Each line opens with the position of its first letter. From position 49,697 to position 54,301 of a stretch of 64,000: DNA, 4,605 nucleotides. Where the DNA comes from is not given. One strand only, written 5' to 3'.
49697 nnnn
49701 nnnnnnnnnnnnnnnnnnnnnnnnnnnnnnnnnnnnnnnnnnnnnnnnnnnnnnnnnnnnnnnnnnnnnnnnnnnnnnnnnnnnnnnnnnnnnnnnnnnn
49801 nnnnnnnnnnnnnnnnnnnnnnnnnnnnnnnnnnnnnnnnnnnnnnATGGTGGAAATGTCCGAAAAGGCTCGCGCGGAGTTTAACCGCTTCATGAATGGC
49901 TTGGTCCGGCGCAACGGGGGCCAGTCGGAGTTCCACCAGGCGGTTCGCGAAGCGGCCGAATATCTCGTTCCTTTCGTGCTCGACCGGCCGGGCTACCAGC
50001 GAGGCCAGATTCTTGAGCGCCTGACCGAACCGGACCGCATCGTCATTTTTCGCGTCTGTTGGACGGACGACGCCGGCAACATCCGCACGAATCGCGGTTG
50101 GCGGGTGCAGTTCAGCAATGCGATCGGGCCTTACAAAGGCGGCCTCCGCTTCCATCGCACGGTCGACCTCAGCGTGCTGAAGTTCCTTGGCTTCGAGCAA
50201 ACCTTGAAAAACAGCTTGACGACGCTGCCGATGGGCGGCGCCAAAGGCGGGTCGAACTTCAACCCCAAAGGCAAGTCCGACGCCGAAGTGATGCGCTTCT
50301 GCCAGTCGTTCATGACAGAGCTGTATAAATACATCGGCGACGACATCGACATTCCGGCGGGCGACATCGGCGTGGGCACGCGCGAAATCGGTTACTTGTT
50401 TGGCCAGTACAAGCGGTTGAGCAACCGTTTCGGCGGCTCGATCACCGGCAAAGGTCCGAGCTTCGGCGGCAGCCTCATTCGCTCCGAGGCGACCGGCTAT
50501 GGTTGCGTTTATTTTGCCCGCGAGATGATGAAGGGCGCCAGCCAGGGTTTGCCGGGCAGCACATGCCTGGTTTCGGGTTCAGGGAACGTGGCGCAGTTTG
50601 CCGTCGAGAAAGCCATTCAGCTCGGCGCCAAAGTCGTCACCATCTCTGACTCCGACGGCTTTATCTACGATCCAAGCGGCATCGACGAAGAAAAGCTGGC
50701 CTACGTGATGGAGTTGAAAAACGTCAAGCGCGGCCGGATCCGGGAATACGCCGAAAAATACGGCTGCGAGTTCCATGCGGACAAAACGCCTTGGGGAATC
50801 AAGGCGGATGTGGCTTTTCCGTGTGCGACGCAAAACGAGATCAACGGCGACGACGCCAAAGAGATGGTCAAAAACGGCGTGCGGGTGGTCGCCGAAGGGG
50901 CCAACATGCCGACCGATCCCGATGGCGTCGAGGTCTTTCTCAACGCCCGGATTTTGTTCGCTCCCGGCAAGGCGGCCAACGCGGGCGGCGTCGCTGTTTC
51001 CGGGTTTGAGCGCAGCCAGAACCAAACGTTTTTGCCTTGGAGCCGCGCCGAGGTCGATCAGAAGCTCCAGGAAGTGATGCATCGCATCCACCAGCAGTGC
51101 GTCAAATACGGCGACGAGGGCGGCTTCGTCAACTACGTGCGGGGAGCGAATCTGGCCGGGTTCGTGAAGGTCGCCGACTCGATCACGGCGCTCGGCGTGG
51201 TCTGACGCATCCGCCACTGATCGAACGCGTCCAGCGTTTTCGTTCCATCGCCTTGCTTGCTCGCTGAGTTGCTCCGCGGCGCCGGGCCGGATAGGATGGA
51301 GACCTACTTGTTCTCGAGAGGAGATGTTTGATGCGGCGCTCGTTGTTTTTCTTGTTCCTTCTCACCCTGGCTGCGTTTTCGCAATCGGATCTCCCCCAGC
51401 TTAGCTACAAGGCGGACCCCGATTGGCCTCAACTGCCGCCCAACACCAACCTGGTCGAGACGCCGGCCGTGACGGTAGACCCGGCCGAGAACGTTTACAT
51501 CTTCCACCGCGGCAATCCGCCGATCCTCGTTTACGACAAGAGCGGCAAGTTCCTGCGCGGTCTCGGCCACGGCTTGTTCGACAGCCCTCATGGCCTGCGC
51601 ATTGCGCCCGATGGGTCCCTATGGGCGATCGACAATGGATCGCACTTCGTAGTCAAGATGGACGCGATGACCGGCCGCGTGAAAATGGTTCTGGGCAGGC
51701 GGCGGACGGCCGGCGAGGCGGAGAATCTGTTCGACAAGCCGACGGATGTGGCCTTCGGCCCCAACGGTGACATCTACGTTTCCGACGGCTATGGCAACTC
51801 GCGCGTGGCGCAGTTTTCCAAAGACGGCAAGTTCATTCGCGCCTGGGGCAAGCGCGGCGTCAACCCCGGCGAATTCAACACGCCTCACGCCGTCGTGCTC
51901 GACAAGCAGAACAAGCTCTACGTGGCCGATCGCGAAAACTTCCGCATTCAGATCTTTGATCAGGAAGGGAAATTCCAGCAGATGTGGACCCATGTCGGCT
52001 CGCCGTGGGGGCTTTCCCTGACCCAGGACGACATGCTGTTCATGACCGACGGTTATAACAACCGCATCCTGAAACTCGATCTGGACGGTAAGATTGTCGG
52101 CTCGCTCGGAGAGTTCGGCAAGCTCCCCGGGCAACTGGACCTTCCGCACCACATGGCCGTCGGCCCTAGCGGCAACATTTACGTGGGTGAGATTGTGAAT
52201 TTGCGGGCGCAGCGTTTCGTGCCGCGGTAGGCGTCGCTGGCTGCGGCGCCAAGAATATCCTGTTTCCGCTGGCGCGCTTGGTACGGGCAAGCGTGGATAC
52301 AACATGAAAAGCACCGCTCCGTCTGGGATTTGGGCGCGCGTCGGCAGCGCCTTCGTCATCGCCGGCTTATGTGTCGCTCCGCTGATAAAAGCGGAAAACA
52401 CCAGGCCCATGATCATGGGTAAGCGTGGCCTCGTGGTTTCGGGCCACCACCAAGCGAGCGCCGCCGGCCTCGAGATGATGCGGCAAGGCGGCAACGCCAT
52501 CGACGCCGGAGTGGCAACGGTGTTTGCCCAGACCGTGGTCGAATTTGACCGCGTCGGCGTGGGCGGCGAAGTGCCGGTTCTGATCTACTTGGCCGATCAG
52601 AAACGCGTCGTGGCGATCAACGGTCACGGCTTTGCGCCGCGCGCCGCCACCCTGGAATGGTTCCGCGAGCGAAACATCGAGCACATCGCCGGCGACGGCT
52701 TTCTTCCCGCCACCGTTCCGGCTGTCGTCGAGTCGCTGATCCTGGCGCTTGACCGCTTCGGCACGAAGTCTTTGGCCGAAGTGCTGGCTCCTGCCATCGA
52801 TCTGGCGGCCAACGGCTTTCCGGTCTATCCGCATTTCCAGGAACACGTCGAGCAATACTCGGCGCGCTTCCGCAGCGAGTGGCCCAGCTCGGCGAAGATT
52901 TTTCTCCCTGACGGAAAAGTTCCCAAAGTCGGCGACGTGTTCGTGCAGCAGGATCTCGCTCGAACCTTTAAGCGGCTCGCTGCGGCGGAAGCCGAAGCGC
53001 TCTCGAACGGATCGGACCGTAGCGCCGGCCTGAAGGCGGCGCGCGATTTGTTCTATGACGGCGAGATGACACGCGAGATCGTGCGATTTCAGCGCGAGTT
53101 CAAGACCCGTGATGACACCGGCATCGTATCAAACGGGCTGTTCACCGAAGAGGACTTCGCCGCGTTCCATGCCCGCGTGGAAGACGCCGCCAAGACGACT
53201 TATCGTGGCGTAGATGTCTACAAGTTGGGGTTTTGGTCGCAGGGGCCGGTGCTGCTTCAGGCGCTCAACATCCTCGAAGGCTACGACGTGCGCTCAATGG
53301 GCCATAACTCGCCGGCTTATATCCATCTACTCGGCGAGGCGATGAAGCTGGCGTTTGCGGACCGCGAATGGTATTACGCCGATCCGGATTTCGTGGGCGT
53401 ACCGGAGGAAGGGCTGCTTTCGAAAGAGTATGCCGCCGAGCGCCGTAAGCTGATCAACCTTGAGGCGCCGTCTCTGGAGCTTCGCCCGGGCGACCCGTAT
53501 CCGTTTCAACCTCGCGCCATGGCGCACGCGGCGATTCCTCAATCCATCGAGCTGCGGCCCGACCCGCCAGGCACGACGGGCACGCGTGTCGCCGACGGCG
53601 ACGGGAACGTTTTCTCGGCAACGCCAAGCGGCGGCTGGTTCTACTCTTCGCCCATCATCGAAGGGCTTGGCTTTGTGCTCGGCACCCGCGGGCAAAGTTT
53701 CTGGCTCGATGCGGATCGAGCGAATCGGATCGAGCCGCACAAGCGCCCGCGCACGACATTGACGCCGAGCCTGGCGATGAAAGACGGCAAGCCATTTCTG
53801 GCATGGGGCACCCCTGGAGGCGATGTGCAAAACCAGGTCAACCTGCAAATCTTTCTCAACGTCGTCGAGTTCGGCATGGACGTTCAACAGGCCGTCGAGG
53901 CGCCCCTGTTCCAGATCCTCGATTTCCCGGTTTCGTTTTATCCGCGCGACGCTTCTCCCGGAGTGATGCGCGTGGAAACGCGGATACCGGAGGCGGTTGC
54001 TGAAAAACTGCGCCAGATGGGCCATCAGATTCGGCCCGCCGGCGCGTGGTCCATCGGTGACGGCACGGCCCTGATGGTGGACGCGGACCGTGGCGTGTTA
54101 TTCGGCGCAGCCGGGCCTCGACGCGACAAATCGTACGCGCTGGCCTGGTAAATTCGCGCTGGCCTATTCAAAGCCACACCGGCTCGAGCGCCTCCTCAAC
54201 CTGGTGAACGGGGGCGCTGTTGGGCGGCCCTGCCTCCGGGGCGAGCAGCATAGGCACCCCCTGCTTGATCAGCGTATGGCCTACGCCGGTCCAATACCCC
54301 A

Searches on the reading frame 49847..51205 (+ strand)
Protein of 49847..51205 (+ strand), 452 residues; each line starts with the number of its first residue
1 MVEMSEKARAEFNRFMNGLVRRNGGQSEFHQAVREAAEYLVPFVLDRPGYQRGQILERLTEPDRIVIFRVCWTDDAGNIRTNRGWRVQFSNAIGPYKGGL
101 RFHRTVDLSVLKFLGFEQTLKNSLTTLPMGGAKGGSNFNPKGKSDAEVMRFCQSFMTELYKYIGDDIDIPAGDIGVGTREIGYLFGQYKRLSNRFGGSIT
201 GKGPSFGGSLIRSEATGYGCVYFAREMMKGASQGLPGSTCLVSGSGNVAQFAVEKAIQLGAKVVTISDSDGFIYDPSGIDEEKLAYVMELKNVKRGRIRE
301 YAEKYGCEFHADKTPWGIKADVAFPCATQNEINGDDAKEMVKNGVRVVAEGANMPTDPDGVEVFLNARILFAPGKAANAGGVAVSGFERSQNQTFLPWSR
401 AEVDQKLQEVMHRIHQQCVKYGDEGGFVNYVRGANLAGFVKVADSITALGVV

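Call 8: find_related_loci(query=window:49847-51205:+, collection=genome_contigs, flank=4000)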
Query window:49847-51205:+ (452 aa) in genome_contigs; peptide patterns used: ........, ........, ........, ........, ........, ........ (x = any residue, [..] = any of these).
600 stretches matched a pattern (row limit reached: there are more); 599 encode a relative of the query (tblastn E <= 1e-3); the best 80 are kept; 80 distinct loci.
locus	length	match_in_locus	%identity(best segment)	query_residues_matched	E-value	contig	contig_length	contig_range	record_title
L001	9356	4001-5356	65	2-452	0e+0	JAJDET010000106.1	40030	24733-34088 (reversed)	MAG: Planctomycetota bacterium isolate OFTM220 OFTM220_105, whole genome shotgun sequence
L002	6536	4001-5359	64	1-452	0e+0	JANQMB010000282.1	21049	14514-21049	MAG: Verrucomicrobiales bacterium isolate PL25a_bin.81 k99_308959, whole genome shotgun sequence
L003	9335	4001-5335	66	9-452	0e+0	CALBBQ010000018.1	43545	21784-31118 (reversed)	MAG: uncultured Bacteroidales bacterium isolate R1_Bin_METABAT__314_1 genome assembly, contig: c_000000693774, whole gen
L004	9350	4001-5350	65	4-452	0e+0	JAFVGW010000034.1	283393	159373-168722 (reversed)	MAG: Salinivirgaceae bacterium isolate RGIG5159 Sheep_Abomasum-5__c322644, whole genome shotgun sequence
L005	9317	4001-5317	66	14-452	0e+0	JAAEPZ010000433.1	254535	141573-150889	MAG: bacterium isolate Gpa_5 GpaG_CONTIG2044847, whole genome shotgun sequence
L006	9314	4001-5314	66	15-452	0e+0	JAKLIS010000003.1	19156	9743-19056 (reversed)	MAG: Elusimicrobia bacterium isolate RA.bin92 RA.bin92_3, whole genome shotgun sequence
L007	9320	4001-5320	65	13-452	0e+0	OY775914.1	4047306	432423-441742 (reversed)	MAG: Bacteroidales bacterium isolate 7de1171c-092d-4693-a70e-3c34f944b135 genome assembly, chromosome: 1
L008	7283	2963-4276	64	15-452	0e+0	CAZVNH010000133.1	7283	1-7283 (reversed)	MAG TPA_asm: uncultured Thermoplasmatales archaeon isolate binchicken_co338_5 genome assembly, contig: NODE_2953_length_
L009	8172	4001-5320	64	14-452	0e+0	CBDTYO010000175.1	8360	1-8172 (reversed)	MAG TPA_asm: uncultured Bacteroidia bacterium isolate ERR2431960_concoct_72 genome assembly, contig: ERZ23880139.4864, w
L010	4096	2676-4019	62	6-452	0e+0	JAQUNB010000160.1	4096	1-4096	MAG: Candidatus Omnitrophota bacterium isolate STD1_168 NODE_94572_length_4096_cov_2.501638_Sandtown_D1, whole genome sh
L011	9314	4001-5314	64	15-452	0e+0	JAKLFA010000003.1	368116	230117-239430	MAG: Candidatus Omnitrophota bacterium isolate RA.bin146 RA.bin146_3, whole genome shotgun sequence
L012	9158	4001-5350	63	4-452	0e+0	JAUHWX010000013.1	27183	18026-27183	MAG: Bacteroidia bacterium isolate 2_bin.37 NODE_1224_length_27183_cov_1.349017, whole genome shotgun sequence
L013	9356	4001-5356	62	2-452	0e+0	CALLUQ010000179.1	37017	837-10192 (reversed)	MAG: uncultured Flavobacteriales bacterium isolate H2_Bin_METABAT__41_1 genome assembly, contig: c_000000292569, whole g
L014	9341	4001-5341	63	3-452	0e+0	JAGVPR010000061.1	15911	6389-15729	MAG: Candidatus Eisenbacteria bacterium isolate DeMMO3_22 c_000000034022, whole genome shotgun sequence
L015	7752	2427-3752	63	11-452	0e+0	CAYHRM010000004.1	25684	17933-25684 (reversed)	MAG TPA_asm: uncultured Planctomycetales bacterium isolate ERP119705_co15_217 genome assembly, contig: NODE_1652_length_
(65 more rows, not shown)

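Call 18: find_homologous_proteins(query=window:49847-51205:+, max_evalue=1e-150)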
Query window:49847-51205:+ (452 aa): 7933 proteins with E <= 1e-150 among 8000 candidates; the best 120 are listed.
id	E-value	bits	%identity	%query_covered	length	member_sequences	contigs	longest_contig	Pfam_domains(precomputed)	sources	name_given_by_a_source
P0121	0.0e+0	1036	100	100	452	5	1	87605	PF02812.24,PF00208.28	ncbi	ncbi:MAG: NADP-specific glutamate dehydrogenase [Bryobacterales bacterium]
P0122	5.3e-286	966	92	100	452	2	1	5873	PF02812.24,PF00208.28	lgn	-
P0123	5.4e-285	963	92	100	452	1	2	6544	PF02812.24,PF00208.28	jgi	jgi:glutamate dehydrogenase (NADP+)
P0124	1.0e-275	932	92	97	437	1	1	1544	PF02812.24,PF00208.28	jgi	jgi:glutamate dehydrogenase (NADP+)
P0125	4.1e-273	924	88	100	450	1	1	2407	PF02812.24,PF00208.28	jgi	jgi:glutamate dehydrogenase (NADP+)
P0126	7.2e-271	917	86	100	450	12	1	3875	PF02812.24,PF00208.28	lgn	-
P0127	3.0e-268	908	86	99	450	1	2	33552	PF02812.24,PF00208.28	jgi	jgi:glutamate dehydrogenase (NADP+)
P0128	1.2e-267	906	86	100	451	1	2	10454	PF02812.24,PF00208.28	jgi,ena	jgi:glutamate dehydrogenase (NADP+)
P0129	2.5e-267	905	84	100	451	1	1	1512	PF02812.24,PF00208.28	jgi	jgi:glutamate dehydrogenase (NADP+)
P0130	1.8e-266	902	87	99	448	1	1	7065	PF02812.24,PF00208.28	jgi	jgi:glutamate dehydrogenase (NADP+)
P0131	4.4e-255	864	82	100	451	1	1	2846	PF02812.24,PF00208.28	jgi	jgi:glutamate dehydrogenase (NADP+)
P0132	4.0e-245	832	77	100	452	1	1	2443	PF02812.24,PF00208.28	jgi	jgi:glutamate dehydrogenase (NADP+)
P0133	5.7e-234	795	75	99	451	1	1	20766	PF02812.24,PF00208.28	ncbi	-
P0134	3.5e-223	759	72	98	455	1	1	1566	PF02812.24,PF00208.28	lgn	-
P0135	1.1e-222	758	73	98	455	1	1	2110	PF02812.24,PF00208.28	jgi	jgi:glutamate dehydrogenase (NADP+)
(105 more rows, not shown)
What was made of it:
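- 49847..51205 (+): gdhA, NADP-specific glutamate dehydrogenase. It is a neighbour only and not part of the RNA unit. 100% identical to a Bryobacterales MAG protein (call 18).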

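Call 19: find_encoding_contigs(protein=P0122, flank=4000, max_places=4)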
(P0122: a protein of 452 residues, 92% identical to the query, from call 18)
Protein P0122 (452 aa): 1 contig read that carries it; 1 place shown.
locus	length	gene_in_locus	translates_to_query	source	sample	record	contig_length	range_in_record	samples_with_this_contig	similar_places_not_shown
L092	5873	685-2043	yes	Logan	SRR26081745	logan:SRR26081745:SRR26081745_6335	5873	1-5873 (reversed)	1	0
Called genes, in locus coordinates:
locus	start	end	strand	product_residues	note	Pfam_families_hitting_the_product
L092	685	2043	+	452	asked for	PF02812:ELFV_dehydrog_N, PF00208:ELFV_dehydrog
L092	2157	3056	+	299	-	PF17170:DUF5128, PF24684:Vgb_lyase (faint), PF01436:NHL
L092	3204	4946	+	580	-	PF01019:G_glu_transpept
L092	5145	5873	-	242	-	?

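Call 20: find_encoding_contigs(protein=P0123, flank=4000, max_places=4)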
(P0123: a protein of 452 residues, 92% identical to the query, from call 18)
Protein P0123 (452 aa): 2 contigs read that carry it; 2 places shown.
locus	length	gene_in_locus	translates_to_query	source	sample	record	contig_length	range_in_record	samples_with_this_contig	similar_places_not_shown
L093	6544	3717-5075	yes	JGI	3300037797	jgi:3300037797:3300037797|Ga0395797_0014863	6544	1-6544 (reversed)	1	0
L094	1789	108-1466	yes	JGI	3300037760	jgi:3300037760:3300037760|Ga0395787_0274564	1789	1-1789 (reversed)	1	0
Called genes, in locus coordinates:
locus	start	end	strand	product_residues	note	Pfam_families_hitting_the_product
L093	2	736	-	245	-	?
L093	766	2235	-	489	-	-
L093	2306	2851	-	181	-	PF04542:Sigma70_r2, PF08281:Sigma70_r4_2, PF00196:GerE, PF04545:Sigma70_r4 (weak)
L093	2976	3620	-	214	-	-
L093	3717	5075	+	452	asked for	PF02812:ELFV_dehydrog_N, PF00208:ELFV_dehydrog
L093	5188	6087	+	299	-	PF24684:Vgb_lyase (faint), PF17170:DUF5128 (weak), PF01436:NHL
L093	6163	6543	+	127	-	?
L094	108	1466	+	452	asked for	PF02812:ELFV_dehydrog_N, PF00208:ELFV_dehydrog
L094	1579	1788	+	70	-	?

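Call 21: find_encoding_contigs(protein=P0127, flank=4000, max_places=4)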
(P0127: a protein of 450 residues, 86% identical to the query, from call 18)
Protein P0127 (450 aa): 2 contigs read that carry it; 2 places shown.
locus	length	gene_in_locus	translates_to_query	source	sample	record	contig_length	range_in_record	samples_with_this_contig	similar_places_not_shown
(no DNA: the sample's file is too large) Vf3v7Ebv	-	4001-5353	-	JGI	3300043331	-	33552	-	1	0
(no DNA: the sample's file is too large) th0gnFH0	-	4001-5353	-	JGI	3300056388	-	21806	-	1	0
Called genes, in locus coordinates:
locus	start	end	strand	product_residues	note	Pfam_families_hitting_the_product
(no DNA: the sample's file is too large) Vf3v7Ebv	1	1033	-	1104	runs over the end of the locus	PF13620:CarboxypepD_reg, PF25183:OMP_b-brl_4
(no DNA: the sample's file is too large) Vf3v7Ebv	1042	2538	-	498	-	-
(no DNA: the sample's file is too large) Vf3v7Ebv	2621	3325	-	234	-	PF04542:Sigma70_r2, PF00196:GerE, PF04545:Sigma70_r4 (weak), PF08281:Sigma70_r4_2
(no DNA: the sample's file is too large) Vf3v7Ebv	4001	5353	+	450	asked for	PF02812:ELFV_dehydrog_N, PF00208:ELFV_dehydrog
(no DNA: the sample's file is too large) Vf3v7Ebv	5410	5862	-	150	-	PF00578:AhpC-TSA, PF08534:Redoxin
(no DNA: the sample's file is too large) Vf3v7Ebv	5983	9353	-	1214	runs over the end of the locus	PF01436:NHL (faint)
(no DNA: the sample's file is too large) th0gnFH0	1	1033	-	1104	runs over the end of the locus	PF13620:CarboxypepD_reg, PF25183:OMP_b-brl_4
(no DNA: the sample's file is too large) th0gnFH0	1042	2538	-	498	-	-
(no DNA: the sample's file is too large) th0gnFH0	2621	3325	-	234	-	PF04542:Sigma70_r2, PF00196:GerE, PF04545:Sigma70_r4 (weak), PF08281:Sigma70_r4_2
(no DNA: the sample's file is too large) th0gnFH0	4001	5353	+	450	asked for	PF02812:ELFV_dehydrog_N, PF00208:ELFV_dehydrog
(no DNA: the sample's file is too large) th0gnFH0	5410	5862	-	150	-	PF00578:AhpC-TSA, PF08534:Redoxin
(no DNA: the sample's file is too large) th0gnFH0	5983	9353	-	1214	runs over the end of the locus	PF01436:NHL (faint)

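Call 22: find_encoding_contigs(protein=P0128, flank=4000, max_places=4)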
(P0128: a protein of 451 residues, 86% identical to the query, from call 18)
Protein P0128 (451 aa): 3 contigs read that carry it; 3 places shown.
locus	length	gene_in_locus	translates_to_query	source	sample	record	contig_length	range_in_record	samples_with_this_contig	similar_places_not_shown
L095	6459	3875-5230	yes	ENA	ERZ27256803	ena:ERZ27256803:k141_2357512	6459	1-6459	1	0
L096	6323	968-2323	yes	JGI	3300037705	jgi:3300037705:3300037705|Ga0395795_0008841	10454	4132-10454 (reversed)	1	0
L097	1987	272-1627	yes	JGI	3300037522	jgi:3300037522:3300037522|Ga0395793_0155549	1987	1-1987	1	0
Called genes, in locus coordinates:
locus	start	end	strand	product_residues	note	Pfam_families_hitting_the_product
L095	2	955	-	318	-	?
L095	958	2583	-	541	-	-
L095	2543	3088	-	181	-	PF04542:Sigma70_r2, PF08281:Sigma70_r4_2, PF00196:GerE, PF04545:Sigma70_r4 (weak)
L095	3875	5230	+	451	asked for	PF02812:ELFV_dehydrog_N, PF00208:ELFV_dehydrog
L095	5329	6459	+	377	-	?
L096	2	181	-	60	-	?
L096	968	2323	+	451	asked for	PF02812:ELFV_dehydrog_N, PF00208:ELFV_dehydrog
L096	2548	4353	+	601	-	PF01019:G_glu_transpept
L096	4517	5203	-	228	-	PF00583:Acetyltransf_1 (faint)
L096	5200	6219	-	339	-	PF00795:CN_hydrolase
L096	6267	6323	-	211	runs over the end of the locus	-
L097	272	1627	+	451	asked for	PF02812:ELFV_dehydrog_N, PF00208:ELFV_dehydrog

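Call 23: find_encoding_contigs(protein=P0130, flank=4000, max_places=4)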
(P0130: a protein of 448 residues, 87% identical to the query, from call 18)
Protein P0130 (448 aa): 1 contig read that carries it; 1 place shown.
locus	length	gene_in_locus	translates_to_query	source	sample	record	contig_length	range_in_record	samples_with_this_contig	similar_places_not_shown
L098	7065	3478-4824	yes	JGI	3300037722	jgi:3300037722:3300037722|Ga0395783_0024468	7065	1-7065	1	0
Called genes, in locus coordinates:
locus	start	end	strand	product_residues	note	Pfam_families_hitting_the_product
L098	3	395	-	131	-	?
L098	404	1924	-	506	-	-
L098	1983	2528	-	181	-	PF04542:Sigma70_r2, PF00196:GerE, PF04545:Sigma70_r4 (weak), PF08281:Sigma70_r4_2 (weak)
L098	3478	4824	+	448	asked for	PF02812:ELFV_dehydrog_N, PF00208:ELFV_dehydrog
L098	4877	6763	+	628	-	PF01019:G_glu_transpept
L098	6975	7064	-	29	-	?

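Call 27: find_encoding_contigs(protein=P0126, flank=4000, max_places=6)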
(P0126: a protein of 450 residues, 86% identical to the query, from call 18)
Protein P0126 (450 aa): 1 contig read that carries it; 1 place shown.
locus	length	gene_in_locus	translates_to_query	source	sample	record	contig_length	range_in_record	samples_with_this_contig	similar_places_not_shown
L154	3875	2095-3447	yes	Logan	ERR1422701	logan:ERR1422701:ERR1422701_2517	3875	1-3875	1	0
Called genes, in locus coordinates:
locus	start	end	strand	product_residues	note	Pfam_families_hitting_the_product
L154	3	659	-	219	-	?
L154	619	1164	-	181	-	PF04542:Sigma70_r2, PF08281:Sigma70_r4_2, PF00196:GerE, PF04545:Sigma70_r4 (weak)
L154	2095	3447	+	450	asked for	PF02812:ELFV_dehydrog_N, PF00208:ELFV_dehydrog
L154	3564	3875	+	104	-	?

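Call 28: find_encoding_contigs(protein=P0133, flank=4000, max_places=4)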
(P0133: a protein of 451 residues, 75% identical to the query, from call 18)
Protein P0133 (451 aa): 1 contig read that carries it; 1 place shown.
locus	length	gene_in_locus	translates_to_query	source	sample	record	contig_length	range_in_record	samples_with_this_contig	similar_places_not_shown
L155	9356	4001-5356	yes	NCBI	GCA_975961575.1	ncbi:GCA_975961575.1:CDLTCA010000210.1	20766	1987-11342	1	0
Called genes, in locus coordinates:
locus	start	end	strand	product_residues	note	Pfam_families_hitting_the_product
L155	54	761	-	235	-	-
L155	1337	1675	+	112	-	PF01329:Pterin_4a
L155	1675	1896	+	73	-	-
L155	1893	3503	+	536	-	PF17820:PDZ_6, PF03572:Peptidase_S41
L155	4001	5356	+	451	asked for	PF02812:ELFV_dehydrog_N, PF00208:ELFV_dehydrog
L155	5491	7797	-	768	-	PF26550:Tricorn_2nd (faint), PF00930:DPPIV_N, PF26549:Tricorn_N, PF20434:BD-FAE (weak), PF00326:Peptidase_S9, PF01738:DLH (faint)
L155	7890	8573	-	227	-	PF13649:Methyltransf_25 (weak), PF08241:Methyltransf_11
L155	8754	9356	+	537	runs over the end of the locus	-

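Call 50: search_protein_families(library=pfam, proteins=[window:49847-51205:+])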
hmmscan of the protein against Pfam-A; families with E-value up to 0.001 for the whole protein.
window:49847-51205:+ (452 aa): 2 families
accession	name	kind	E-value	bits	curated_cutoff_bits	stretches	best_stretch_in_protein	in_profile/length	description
PF00208.27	ELFV_dehydrog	-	5.7e-84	282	23.4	1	207-448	1-239/241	Glutamate/Leucine/Phenylalanine/Valine dehydrogenase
PF02812.23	ELFV_dehydrog_N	-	3.9e-50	169.3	25.3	1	62-189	1-128/129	Glu/Leu/Phe/Val dehydrogenase, dimerisation domain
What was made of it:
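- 49847..51205 (+): Pfam ELFV_dehydrog (call 50).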

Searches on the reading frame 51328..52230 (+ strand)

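Call 50: search_protein_families(library=pfam, proteins=[window:51328-52230:+])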
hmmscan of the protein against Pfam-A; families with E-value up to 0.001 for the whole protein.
window:51328-52230:+ (300 aa): 9 families
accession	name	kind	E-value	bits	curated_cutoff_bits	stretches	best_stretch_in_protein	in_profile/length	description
PF01436.27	NHL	-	1.8e-30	103.9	20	2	183-210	1-28/28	NHL repeat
PF17170.10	DUF5128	-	5.3e-11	42.7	22.9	1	146-244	53-153/321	6-bladed beta-propeller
PF24684.1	Vgb_lyase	-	2.4e-08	33.6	50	1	137-286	14-154/290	Virginiamycin B lyase family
PF16288.11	DUF4934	-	6.5e-06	26.6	27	0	158-216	42-100/102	Domain of unknown function (DUF4934)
PF22701.2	Mala_s_1-like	-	2.1e-05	24.8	27.5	0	138-200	90-146/195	Mal s 1 allergenic protein-like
PF13449.12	Phytase-like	-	4.5e-05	23.9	27.6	0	89-120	72-102/284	Esterase-like activity of phytase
PF25021.1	TEN_NHL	-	0.00012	21.7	27.1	0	270-294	329-353/357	Teneurin NHL domain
PF08450.18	SGL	-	0.00019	21.6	26.3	0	211-299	121-212/246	SMP-30/Gluconolactonase/LRE-like region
PF20067.5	SSL_N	-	0.00021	21.5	18.9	0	140-153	25-38/46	Strictosidine synthase-like, N-terminal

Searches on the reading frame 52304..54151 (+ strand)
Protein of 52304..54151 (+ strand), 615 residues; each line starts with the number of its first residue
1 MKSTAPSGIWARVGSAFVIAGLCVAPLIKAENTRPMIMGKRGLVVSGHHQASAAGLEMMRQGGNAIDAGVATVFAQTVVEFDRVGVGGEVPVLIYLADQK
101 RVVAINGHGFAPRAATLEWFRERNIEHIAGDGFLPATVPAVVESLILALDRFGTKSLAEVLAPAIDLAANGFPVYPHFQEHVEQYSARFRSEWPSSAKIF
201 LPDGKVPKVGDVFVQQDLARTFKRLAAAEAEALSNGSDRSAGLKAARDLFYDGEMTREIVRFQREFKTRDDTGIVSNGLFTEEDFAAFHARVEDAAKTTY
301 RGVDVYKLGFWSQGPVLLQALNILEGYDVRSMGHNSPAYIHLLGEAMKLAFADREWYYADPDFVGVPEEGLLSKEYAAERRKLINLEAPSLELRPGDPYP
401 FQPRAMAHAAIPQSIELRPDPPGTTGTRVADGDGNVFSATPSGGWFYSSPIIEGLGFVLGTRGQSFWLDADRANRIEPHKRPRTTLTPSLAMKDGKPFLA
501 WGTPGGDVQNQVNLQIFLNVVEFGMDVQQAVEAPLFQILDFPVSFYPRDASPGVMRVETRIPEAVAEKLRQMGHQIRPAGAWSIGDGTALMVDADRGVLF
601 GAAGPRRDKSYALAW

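Call 50: search_protein_families(library=pfam, proteins=[window:52304-54151:+])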
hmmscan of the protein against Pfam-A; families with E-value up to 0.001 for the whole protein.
window:52304-54151:+ (615 aa): 1 family
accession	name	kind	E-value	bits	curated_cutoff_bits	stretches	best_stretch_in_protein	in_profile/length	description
PF01019.26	G_glu_transpept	-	4.7e-126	422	27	1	57-608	2-511/512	Gamma-glutamyltranspeptidase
